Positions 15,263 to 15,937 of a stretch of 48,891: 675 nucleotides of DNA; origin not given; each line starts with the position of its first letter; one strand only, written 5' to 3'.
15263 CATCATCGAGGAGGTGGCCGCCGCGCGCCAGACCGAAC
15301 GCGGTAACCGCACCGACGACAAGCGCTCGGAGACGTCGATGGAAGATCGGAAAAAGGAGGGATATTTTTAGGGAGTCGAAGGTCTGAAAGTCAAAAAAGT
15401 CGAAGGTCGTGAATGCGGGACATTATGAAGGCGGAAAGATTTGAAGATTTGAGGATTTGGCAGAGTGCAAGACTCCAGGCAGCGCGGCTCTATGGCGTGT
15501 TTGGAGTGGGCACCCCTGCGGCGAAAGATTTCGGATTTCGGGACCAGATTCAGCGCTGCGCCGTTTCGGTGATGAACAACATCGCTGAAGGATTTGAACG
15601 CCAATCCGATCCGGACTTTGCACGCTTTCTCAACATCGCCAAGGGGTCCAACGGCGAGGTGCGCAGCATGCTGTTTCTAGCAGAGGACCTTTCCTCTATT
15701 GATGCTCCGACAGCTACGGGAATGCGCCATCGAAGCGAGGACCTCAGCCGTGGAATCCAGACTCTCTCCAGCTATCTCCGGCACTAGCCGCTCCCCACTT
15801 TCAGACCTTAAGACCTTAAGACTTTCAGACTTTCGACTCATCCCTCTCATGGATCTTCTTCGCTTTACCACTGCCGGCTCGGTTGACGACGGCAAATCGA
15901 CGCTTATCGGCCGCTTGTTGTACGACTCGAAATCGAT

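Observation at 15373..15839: rRNA-IVS-style four-helix-bundle cassette, closed by a 20-bp stem, inserted precisely in the cysD-cysN junction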

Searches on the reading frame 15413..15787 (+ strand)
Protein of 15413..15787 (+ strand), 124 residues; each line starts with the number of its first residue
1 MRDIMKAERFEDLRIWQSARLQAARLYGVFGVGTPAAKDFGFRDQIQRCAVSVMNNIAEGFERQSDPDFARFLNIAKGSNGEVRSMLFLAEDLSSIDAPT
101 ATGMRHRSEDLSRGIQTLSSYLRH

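Call 6: search_protein_families(library=pfam, proteins=[window:15413-15787:+], max_evalue=0.01)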
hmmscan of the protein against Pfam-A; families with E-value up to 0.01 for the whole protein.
window:15413-15787:+ (124 aa): 1 family
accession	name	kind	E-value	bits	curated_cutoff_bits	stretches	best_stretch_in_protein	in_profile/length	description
PF05635.17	23S_rRNA_IVP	-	1.3e-28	99.7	33.8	1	11-115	1-104/106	23S rRNA-intervening sequence protein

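Call 7: search_protein_families(library=ncbifam, proteins=[window:15413-15787:+], max_evalue=0.01)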
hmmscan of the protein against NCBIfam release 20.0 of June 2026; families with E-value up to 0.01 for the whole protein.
window:15413-15787:+ (124 aa): 3 families
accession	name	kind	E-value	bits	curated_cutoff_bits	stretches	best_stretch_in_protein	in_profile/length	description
NF008912.0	PRK12275.1-6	subfamily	1.1e-26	93.1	124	1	9-121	2-110/117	hypothetical protein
TIGR02436.1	TIGR02436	subfamily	1.3e-25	89.7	24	1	15-122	1-108/109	four helix bundle protein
NF008911.0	PRK12275.1-2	subfamily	4.4e-18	65.9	137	1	9-117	3-110/118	hypothetical protein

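Call 13: find_encoding_contigs(protein=window:15413-15787:+, flank=6000, max_places=10)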
Protein window:15413-15787:+ (124 aa): 1 contig read that carries it; 1 place shown.
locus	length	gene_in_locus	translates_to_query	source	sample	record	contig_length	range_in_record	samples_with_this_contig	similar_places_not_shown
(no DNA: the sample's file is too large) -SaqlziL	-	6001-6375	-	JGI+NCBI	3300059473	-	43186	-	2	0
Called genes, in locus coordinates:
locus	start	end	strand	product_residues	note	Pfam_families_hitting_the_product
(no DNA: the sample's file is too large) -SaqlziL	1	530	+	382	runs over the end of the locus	PF01370:Epimerase, PF04321:RmlD_sub_bind (faint), PF16363:GDP_Man_Dehyd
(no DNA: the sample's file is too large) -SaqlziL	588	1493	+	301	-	PF01370:Epimerase, PF16363:GDP_Man_Dehyd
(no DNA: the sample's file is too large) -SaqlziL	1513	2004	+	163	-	PF08843:AbiEii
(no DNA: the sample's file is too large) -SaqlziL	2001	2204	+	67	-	-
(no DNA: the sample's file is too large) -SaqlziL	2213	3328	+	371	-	PF01370:Epimerase, PF04321:RmlD_sub_bind (weak), PF16363:GDP_Man_Dehyd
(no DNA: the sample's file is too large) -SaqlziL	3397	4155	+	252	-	PF03808:Glyco_tran_WecG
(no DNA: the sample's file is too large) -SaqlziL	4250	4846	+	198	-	PF01583:APS_kinase, PF13671:AAA_33 (weak)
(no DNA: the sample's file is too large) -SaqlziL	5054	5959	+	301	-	PF01507:PAPS_reduct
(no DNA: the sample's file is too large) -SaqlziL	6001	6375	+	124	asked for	PF05635:23S_rRNA_IVP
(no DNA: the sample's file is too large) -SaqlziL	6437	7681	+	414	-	PF00009:GTP_EFTU, PF01926:MMR_HSR1 (faint), PF22594:GTP-eEF1A_C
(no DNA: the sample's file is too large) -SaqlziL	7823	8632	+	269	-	PF05050:Methyltransf_21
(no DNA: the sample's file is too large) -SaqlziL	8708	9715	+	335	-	PF01370:Epimerase, PF16363:GDP_Man_Dehyd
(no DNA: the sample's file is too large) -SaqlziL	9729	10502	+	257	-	PF00483:NTP_transferase, PF12804:NTP_transf_3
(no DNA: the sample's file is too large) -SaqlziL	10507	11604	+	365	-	PF04321:RmlD_sub_bind, PF01370:Epimerase, PF02719:Polysacc_synt_2, PF16363:GDP_Man_Dehyd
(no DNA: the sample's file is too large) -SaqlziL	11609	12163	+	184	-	PF00908:dTDP_sugar_isom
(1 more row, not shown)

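Call 14: find_homologous_proteins(query=window:15413-15784:+, max_evalue=0.00001)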
Query window:15413-15784:+ (124 aa): 4749 proteins with E <= 0.00001 among 4768 candidates; the best 120 are listed.
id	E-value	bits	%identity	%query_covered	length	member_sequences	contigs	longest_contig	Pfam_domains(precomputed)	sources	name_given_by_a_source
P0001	3.2e-72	258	100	97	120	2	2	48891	PF05635.18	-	-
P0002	1.9e-60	220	86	97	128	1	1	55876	PF05635.18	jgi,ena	-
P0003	9.0e-50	185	74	96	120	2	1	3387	PF05635.18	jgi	jgi:four helix bundle protein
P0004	1.8e-48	181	72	96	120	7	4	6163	PF05635.18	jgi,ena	-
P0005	3.9e-48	180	73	96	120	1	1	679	PF05635.18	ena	-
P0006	5.2e-48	180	71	96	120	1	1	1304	PF05635.18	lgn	-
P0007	8.0e-48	179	71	97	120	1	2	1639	PF05635.18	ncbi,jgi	-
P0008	1.9e-47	178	71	96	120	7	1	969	PF05635.18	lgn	-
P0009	3.0e-47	177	70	96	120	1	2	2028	PF05635.18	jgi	jgi:four helix bundle protein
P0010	3.9e-47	177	70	96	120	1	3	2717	PF05635.18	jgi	jgi:four helix bundle protein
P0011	6.4e-47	176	70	96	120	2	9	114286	PF05635.18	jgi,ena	-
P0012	1.5e-46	175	69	94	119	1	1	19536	PF05635.18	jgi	-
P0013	1.7e-46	175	70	96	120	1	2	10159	PF05635.18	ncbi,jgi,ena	jgi:four helix bundle protein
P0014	2.2e-46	175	69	96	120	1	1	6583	PF05635.18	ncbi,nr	ncbi:MAG: four helix bundle protein [Akkermansiaceae bacterium]|nr:four helix bundle protein [Akkerm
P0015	3.1e-46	174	71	97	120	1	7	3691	PF05635.18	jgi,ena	-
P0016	3.9e-46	174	52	92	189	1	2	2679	PF05635.18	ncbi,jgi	jgi:four helix bundle protein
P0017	5.3e-46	173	70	96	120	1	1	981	PF05635.18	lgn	-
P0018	6.2e-46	173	70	96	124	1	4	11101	PF05635.18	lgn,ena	-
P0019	8.5e-46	173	69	96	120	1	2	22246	PF05635.18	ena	-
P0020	9.1e-46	172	69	96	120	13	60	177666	PF05635.18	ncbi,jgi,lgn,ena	jgi:four helix bundle protein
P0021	1.1e-45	172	71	96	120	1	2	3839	PF05635.18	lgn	-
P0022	1.2e-45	172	70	96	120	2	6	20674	PF05635.18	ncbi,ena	-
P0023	1.8e-45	172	69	96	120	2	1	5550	PF05635.18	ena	-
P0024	3.3e-45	171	70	96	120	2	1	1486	PF05635.18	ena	-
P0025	3.8e-45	171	70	96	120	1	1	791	PF05635.18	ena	-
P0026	3.8e-45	170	69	96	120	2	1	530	PF05635.18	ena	-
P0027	3.8e-45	170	69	96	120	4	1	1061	PF05635.18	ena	-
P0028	4.0e-45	170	70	96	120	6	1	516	PF05635.18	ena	-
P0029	4.7e-45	170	69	96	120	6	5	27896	PF05635.18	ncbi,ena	-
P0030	5.6e-45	170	67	96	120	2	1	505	PF05635.18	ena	-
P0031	6.4e-45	170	70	96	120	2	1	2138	PF05635.18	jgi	jgi:four helix bundle protein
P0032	7.2e-45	170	70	96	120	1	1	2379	PF05635.18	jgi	jgi:four helix bundle protein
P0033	7.5e-45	170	70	96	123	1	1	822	PF05635.18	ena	-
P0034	7.6e-45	170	68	96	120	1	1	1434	PF05635.18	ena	-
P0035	1.0e-44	169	68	96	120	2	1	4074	PF05635.18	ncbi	ncbi:MAG: four helix bundle protein [Verrucomicrobiales bacterium]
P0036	1.2e-44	169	67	97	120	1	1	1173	PF05635.18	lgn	-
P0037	1.5e-44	169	69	97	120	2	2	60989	PF05635.18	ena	-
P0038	1.9e-44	168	69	96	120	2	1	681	PF05635.18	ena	-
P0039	2.2e-44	168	70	96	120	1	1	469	PF05635.18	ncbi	-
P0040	2.3e-44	168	69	96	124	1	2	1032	PF05635.18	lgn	-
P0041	3.0e-44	168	69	96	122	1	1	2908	PF05635.18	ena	-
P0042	4.0e-44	167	66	96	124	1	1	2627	PF05635.18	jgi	jgi:four helix bundle protein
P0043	4.0e-44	167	69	96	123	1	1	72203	PF05635.18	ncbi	-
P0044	5.3e-44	167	67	96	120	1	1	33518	PF05635.18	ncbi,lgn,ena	-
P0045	5.6e-44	167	69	96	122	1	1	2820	PF05635.18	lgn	-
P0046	6.1e-44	167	68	96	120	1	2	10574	PF05635.18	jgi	-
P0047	6.5e-44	167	68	96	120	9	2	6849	PF05635.18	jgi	jgi:four helix bundle protein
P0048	7.6e-44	166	69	96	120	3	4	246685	PF05635.18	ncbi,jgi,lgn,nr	ncbi:MAG: four helix bundle protein [Akkermansiaceae bacterium]|jgi:four helix bundle protein|nr:fou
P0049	9.9e-44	166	66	96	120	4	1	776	PF05635.18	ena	-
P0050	1.2e-43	166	67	96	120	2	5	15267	PF05635.18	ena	-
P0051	1.4e-43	165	68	96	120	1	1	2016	PF05635.18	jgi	jgi:four helix bundle protein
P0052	1.7e-43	165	69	96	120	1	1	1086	PF05635.18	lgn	-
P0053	1.8e-43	165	69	96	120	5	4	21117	PF05635.18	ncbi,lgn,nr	ncbi:MAG: four helix bundle protein [Akkermansiaceae bacterium]|nr:four helix bundle protein [Akkerm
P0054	2.3e-43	165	68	96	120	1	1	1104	PF05635.18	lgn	-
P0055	2.8e-43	164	67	96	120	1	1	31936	PF05635.18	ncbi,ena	-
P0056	6.8e-43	163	68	96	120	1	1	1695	PF05635.18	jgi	jgi:four helix bundle protein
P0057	7.3e-43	163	67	96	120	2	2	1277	PF05635.18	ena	-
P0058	7.7e-43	163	66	96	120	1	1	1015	PF05635.18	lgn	-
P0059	9.7e-43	163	69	95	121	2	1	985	PF05635.18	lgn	-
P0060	1.3e-42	162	67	96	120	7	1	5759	PF05635.18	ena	-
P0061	1.7e-42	162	68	96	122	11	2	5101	PF05635.18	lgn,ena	-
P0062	1.9e-42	162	67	96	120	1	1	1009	PF05635.18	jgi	jgi:four helix bundle protein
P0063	1.9e-42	162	66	96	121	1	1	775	PF05635.18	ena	-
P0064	2.6e-42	161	67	96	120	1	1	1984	PF05635.18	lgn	-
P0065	3.2e-42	161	64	98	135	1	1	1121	PF05635.18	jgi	-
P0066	3.3e-42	161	66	96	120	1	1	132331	PF05635.18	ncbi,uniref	ncbi:four helix bundle protein [Haloferula sargassicola]|uniref:Four helix bundle protein n=1 Tax=Ha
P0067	4.1e-42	161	67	96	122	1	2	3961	PF05635.18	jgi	jgi:four helix bundle protein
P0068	4.1e-42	161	67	96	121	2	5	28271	PF05635.18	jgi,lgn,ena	jgi:four helix bundle protein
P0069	4.2e-42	161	66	96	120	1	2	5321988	PF05635.18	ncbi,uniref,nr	ncbi:four helix bundle protein [Luteolibacter ambystomatis]|uniref:Four helix bundle protein n=1 Tax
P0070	5.6e-42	160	67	96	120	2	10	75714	PF05635.18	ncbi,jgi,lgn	jgi:four helix bundle protein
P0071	5.9e-42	160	66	96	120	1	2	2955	PF05635.18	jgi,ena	jgi:four helix bundle protein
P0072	5.9e-42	160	66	96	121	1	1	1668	PF05635.18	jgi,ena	-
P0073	6.0e-42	160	66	96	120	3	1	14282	PF05635.18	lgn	-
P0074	6.5e-42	160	68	96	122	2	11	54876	PF05635.18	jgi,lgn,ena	jgi:four helix bundle protein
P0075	7.6e-42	160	67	96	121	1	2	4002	PF05635.18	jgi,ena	-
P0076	8.1e-42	160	65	96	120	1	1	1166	PF05635.18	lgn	-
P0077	8.6e-42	160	65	96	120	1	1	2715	PF05635.18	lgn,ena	-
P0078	1.0e-41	159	66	96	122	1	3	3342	PF05635.18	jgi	jgi:four helix bundle protein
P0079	1.1e-41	159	66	96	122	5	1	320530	PF05635.18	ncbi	-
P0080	1.1e-41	159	65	96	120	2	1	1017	PF05635.18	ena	-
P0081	1.2e-41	159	66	96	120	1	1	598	PF05635.18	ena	-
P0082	1.5e-41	159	67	96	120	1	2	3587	PF05635.18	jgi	jgi:four helix bundle protein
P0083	1.5e-41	159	66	96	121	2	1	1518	PF05635.18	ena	-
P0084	2.1e-41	158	66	96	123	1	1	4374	PF05635.18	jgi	jgi:four helix bundle protein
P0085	2.2e-41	158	66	96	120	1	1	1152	PF05635.18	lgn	-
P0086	3.0e-41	158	65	96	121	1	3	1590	PF05635.18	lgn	-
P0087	5.7e-41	157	66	96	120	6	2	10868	PF05635.18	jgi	jgi:four helix bundle protein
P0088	5.9e-41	157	66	96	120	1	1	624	PF05635.18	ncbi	-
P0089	6.5e-41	157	67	96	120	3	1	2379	PF05635.18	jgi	jgi:four helix bundle protein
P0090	7.9e-41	157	66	96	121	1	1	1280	PF05635.18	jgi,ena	-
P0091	8.5e-41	156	65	96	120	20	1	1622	PF05635.18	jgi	jgi:four helix bundle protein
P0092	1.2e-40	156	66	96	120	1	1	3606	PF05635.18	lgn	-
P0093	1.4e-40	156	65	96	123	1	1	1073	PF05635.18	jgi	jgi:four helix bundle protein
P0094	1.4e-40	156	66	96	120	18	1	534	PF05635.18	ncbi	-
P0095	1.8e-40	155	66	96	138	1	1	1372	PF05635.18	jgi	-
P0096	2.2e-40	155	65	95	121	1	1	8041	PF05635.18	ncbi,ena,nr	ncbi:MAG TPA: four helix bundle protein [Luteolibacter sp.]|nr:four helix bundle protein [Luteolibac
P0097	2.2e-40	155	63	97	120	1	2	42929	PF05635.18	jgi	jgi:four helix bundle protein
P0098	2.6e-40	155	66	96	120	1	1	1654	PF05635.18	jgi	-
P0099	2.7e-40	155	65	95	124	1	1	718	PF05635.18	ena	-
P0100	2.9e-40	155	66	96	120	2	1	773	PF05635.18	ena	-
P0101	4.1e-40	154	66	96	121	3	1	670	PF05635.18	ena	-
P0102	4.2e-40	154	64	95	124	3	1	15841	PF05635.18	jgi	-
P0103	4.6e-40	154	61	96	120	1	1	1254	PF05635.18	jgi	jgi:four helix bundle protein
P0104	5.1e-40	154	65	96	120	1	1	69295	PF05635.18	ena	-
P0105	8.0e-40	153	66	96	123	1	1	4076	PF05635.18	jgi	jgi:four helix bundle protein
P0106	8.1e-40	153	64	97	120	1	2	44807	PF05635.18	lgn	-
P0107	1.2e-39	153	66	96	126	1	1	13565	PF05635.18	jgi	jgi:four helix bundle protein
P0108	1.3e-39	153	63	96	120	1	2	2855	PF05635.18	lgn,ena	-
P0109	1.4e-39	153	64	96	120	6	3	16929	PF05635.18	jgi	-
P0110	1.5e-39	152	65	96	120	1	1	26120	PF05635.18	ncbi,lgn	-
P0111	1.9e-39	152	63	95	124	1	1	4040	PF05635.18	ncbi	-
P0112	2.7e-39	152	63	96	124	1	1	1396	PF05635.18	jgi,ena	jgi:four helix bundle protein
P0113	3.8e-39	151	61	96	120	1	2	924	PF05635.18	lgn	-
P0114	5.3e-39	151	61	96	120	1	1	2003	PF05635.18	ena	-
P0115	6.5e-39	150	62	96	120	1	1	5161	PF05635.18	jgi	-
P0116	1.1e-38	150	64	96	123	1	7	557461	PF05635.18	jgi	jgi:four helix bundle protein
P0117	1.1e-38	150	63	96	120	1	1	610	PF05635.18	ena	-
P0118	1.4e-38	149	65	95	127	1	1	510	PF05635.18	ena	-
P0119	1.8e-38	149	62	96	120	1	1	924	PF05635.18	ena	-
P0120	2.6e-38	148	63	94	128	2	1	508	PF05635.18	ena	-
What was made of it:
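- Checked: Gene callers and homologues start at the ATG at 15425, giving 120 aa (calls 13, 14).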

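Call 15: find_encoding_contigs(protein=P0002, flank=4000, max_places=4)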
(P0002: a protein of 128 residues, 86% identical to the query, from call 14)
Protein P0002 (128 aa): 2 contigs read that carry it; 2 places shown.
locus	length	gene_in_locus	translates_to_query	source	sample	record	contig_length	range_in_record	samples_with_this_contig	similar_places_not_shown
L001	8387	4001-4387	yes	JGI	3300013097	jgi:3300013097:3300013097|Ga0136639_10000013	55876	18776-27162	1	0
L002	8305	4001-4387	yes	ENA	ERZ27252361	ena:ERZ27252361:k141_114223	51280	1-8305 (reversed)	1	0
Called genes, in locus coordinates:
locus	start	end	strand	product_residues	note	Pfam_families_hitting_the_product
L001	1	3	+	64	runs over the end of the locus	-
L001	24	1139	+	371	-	PF01370:Epimerase, PF04321:RmlD_sub_bind (weak), PF16363:GDP_Man_Dehyd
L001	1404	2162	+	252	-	PF03808:Glyco_tran_WecG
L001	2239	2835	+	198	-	PF01583:APS_kinase, PF13671:AAA_33 (weak)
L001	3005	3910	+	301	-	PF01507:PAPS_reduct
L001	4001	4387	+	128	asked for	PF05635:23S_rRNA_IVP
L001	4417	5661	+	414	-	PF00009:GTP_EFTU, PF01926:MMR_HSR1 (faint), PF22594:GTP-eEF1A_C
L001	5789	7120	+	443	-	PF01943:Polysacc_synt, PF13440:Polysacc_synt_3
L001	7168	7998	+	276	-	PF13489:Methyltransf_23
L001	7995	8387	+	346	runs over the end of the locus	PF01370:Epimerase, PF04321:RmlD_sub_bind, PF16363:GDP_Man_Dehyd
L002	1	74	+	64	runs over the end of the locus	-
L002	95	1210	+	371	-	PF01370:Epimerase, PF04321:RmlD_sub_bind (weak), PF16363:GDP_Man_Dehyd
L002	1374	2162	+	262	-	PF03808:Glyco_tran_WecG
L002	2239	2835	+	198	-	PF01583:APS_kinase, PF13671:AAA_33 (weak)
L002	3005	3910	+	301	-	PF01507:PAPS_reduct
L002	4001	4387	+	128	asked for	PF05635:23S_rRNA_IVP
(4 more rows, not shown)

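Call 16: find_encoding_contigs(protein=P0069, flank=4000, max_places=4)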
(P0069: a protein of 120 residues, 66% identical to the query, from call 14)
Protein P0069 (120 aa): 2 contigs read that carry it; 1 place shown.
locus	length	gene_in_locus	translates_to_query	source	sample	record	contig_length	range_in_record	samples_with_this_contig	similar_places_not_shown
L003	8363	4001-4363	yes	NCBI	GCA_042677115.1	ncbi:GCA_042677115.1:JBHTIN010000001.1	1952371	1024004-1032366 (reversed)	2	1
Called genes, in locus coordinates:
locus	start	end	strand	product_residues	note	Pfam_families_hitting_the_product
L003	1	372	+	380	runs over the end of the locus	PF01467:CTP_transf_like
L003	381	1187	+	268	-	PF03808:Glyco_tran_WecG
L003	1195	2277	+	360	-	PF01467:CTP_transf_like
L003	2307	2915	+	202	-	PF01583:APS_kinase, PF13671:AAA_33 (weak)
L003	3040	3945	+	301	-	PF01507:PAPS_reduct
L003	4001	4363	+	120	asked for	PF05635:23S_rRNA_IVP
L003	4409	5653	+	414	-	PF00009:GTP_EFTU, PF01926:MMR_HSR1 (faint), PF03144:GTP_EFTU_D2 (faint), PF22594:GTP-eEF1A_C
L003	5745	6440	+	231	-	PF03407:Nucleotid_trans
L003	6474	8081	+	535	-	PF01636:APH (faint)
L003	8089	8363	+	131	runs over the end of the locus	PF06941:NT5C (faint)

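Call 17: find_encoding_contigs(protein=P0020, flank=4000, max_places=8)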
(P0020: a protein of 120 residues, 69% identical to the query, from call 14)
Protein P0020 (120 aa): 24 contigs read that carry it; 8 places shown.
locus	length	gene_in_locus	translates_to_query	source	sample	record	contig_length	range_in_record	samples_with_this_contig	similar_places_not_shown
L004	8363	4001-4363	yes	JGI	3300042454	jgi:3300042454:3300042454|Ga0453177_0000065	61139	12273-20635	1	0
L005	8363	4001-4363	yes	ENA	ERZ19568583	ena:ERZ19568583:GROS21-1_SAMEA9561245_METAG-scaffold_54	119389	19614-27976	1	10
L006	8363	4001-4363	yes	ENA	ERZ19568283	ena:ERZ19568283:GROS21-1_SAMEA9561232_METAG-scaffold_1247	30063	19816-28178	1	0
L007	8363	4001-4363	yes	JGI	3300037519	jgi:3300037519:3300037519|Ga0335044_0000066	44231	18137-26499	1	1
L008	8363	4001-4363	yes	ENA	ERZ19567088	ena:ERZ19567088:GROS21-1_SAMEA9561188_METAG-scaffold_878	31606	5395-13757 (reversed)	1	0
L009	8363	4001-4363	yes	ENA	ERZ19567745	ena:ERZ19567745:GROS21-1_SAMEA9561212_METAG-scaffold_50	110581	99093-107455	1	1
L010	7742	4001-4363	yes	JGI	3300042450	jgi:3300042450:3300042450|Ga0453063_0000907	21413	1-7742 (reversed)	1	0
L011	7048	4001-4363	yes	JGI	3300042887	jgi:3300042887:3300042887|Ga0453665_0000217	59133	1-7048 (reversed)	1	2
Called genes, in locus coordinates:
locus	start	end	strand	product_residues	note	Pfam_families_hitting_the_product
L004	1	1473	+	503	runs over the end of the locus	PF03721:UDPG_MGDP_dh_N, PF00984:UDPG_MGDP_dh, PF03720:UDPG_MGDP_dh_C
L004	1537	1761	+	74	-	-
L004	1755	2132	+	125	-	PF01850:PIN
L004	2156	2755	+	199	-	PF01583:APS_kinase, PF13671:AAA_33 (weak)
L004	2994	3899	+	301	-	PF01507:PAPS_reduct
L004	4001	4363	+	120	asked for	PF05635:23S_rRNA_IVP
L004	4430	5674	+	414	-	PF00009:GTP_EFTU, PF01926:MMR_HSR1 (faint), PF03144:GTP_EFTU_D2 (weak), PF22594:GTP-eEF1A_C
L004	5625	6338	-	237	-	-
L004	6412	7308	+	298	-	PF00041:fn3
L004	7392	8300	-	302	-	PF00165:HTH_AraC (weak), PF12833:HTH_18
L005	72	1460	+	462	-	PF03721:UDPG_MGDP_dh_N, PF00984:UDPG_MGDP_dh, PF03720:UDPG_MGDP_dh_C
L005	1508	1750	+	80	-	-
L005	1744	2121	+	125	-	PF01850:PIN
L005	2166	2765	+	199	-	PF01583:APS_kinase, PF13671:AAA_33 (weak)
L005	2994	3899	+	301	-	PF01507:PAPS_reduct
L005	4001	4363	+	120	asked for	PF05635:23S_rRNA_IVP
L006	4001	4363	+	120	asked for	PF05635:23S_rRNA_IVP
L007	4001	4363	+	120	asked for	PF05635:23S_rRNA_IVP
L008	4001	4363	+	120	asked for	PF05635:23S_rRNA_IVP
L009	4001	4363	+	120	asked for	PF05635:23S_rRNA_IVP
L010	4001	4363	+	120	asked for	PF05635:23S_rRNA_IVP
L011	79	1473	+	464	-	PF03721:UDPG_MGDP_dh_N, PF00984:UDPG_MGDP_dh, PF03720:UDPG_MGDP_dh_C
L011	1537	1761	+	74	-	-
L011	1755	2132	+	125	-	PF01850:PIN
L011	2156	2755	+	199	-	PF01583:APS_kinase, PF13671:AAA_33 (weak)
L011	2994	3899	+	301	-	PF01507:PAPS_reduct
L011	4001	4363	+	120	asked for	PF05635:23S_rRNA_IVP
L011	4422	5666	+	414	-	PF00009:GTP_EFTU, PF01926:MMR_HSR1 (faint), PF03144:GTP_EFTU_D2 (weak), PF22594:GTP-eEF1A_C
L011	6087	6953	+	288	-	PF22842:Pel9A-like_beta_helix, PF13229:Beta_helix (weak)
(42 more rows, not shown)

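Call 39: search_protein_families(library=padloc, proteins=[window:15425-15787:+], max_evalue=0.01)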
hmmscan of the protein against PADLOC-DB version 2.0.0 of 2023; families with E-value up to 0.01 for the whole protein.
window:15425-15787:+ (120 aa): 0 families

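Call 40: search_solved_structures(query=window:15425-15784:+, max_evalue=0.01)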
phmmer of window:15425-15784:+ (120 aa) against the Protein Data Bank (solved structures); distinct sequences matched with E-value up to 0.01: 1.
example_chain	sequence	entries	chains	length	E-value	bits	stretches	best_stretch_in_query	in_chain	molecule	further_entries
2gsc_A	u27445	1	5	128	4.2e-11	46.2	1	7-90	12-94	Putative uncharacterized protein XCC0516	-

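Call 49: find_related_loci(query=A2, collection=metagenome_contigs, flank=3000)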
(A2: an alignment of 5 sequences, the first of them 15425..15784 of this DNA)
Query A2 (120 aa) in metagenome_contigs; peptide patterns used: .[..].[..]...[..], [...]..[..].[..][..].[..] (x = any residue, [..] = any of these).
600 stretches matched a pattern (row limit reached: there are more); 594 encode a relative of the query (tblastn E <= 1e-3); the best 80 are kept; 80 distinct loci.
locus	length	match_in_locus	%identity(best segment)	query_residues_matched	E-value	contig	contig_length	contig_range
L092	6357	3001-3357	67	1-119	3e-50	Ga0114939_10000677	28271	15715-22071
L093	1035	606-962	63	1-119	2e-48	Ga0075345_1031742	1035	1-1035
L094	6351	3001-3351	63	3-119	2e-43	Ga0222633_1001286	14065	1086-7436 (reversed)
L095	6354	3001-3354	57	2-119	3e-40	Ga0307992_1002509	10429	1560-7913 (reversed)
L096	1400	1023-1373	59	3-119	2e-40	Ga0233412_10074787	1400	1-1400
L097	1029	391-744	54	3-120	6e-40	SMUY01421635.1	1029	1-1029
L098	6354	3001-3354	52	3-120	4e-38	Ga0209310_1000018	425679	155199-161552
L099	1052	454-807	53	2-120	2e-38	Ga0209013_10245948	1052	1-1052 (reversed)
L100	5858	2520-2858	56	3-119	1e-35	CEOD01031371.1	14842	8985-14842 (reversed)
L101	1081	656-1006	51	3-119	1e-36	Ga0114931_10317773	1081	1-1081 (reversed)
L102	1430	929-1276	51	3-119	7e-36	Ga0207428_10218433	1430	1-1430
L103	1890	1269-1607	56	3-119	1e-35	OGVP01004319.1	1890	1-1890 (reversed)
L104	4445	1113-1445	51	6-120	8e-35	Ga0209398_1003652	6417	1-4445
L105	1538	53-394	53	1-118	3e-35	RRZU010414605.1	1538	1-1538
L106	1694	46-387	51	1-118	9e-35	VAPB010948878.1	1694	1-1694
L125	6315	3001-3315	53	1-109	7e-31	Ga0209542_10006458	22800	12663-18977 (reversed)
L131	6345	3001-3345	47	1-119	2e-30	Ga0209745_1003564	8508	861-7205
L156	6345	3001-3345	50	3-118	3e-29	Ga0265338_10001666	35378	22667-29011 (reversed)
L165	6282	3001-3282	55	3-100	6e-29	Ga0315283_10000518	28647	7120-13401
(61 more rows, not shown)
